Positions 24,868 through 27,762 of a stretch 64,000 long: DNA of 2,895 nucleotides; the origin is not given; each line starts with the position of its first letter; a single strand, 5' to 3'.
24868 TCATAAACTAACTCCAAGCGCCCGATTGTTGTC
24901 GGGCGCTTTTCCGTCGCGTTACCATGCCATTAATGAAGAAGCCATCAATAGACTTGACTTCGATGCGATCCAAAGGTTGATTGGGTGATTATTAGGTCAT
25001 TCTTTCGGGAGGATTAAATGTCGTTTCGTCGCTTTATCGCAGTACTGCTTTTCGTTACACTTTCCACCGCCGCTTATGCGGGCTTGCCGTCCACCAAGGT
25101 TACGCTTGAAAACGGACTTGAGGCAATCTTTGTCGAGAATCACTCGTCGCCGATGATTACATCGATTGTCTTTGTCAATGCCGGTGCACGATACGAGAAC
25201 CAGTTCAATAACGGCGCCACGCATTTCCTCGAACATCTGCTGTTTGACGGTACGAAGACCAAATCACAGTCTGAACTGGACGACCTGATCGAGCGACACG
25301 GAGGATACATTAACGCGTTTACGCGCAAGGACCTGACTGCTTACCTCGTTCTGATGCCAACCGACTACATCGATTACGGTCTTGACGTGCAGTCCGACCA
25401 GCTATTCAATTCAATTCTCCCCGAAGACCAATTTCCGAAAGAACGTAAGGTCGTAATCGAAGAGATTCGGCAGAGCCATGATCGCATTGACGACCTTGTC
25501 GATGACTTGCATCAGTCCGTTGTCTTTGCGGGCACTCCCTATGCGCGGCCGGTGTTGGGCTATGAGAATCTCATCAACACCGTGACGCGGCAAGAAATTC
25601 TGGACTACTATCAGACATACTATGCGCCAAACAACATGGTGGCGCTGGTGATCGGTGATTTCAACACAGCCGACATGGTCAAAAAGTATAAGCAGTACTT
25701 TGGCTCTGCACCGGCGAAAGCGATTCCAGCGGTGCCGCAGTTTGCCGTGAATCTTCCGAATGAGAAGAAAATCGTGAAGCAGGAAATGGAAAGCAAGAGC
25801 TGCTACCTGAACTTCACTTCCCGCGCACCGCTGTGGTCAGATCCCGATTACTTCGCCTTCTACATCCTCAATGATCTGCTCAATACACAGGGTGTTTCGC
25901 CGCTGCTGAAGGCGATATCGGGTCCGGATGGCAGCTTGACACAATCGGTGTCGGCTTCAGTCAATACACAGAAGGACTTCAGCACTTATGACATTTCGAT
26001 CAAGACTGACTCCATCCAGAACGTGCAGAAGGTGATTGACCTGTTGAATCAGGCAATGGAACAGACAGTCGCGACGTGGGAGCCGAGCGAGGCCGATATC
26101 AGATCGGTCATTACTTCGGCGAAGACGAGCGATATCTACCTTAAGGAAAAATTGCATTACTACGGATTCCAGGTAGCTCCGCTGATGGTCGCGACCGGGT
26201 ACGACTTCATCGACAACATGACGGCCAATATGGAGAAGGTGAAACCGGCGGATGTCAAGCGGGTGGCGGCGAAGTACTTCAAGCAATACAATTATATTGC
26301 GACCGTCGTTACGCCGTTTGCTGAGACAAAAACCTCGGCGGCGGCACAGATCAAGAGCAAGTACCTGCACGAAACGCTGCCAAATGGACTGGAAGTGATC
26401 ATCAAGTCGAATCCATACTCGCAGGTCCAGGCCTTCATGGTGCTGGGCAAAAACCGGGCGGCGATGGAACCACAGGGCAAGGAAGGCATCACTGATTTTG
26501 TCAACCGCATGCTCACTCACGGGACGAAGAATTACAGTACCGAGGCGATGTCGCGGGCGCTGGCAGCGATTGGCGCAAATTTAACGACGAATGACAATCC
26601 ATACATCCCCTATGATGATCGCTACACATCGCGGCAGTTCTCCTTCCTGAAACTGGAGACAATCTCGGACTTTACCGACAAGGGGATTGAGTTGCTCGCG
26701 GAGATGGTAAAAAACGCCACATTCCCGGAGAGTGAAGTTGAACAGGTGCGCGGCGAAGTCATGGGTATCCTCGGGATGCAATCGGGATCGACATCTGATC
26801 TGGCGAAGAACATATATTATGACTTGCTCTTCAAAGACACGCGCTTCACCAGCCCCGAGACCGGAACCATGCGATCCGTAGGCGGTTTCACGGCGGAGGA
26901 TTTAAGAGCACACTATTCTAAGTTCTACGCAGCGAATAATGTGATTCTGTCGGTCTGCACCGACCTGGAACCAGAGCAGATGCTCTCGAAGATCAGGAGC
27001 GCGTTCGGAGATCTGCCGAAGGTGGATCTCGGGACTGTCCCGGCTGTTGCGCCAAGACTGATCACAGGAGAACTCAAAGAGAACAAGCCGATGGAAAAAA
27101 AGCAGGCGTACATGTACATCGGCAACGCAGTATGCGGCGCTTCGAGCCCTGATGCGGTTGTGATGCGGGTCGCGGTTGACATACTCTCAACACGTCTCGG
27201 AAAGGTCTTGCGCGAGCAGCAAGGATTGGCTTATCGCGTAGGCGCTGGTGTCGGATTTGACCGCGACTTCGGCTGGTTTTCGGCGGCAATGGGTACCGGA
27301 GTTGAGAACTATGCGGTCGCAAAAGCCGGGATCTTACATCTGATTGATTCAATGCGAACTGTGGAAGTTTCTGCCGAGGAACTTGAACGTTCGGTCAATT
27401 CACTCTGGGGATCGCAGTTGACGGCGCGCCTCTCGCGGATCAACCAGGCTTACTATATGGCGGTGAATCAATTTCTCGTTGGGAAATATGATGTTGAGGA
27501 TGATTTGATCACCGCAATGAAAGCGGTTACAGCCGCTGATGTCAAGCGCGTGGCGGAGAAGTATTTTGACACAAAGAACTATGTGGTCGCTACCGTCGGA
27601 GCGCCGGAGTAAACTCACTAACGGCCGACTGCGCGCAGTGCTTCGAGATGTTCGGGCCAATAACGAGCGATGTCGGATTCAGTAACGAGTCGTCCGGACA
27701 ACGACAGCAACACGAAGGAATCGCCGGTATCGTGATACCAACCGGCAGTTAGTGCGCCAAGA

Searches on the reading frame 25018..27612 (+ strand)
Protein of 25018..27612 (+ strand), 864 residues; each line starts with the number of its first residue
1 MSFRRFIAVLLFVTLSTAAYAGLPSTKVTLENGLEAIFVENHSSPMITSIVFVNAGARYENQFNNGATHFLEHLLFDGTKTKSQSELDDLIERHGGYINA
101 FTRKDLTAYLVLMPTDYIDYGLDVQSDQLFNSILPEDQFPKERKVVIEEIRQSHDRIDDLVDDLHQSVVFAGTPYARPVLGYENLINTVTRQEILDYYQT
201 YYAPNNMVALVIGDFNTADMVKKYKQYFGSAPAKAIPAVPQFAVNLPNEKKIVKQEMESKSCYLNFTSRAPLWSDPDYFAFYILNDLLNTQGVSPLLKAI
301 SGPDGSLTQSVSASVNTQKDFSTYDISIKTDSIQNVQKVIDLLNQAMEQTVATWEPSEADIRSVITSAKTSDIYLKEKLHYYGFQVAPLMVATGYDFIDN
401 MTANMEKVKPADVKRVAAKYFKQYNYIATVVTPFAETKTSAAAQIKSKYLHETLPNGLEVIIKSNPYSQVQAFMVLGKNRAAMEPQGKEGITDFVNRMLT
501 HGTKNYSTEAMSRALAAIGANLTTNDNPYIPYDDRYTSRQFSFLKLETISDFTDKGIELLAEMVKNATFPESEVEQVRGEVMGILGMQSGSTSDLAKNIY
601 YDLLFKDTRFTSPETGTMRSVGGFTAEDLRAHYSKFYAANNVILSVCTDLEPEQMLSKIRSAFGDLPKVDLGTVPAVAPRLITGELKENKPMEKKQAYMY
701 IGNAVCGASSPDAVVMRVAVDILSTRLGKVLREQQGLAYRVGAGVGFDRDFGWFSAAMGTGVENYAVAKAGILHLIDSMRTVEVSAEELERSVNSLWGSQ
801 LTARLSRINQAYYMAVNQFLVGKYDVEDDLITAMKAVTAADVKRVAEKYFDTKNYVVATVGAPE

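Call 76: search_protein_families(library=pfam, proteins=[window:25018-27612:+], max_evalue=0.00001)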
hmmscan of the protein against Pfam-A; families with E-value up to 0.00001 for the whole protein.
window:25018-27612:+ (864 aa): 2 families
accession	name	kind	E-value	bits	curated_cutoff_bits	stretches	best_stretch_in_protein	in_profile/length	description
PF05193.26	Peptidase_M16_C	-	2.7e-58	197.3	23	2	189-363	2-176/181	Peptidase M16 inactive domain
PF00675.25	Peptidase_M16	-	2.5e-46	157.7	22.3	2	40-181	6-147/149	Insulinase (Peptidase family M16)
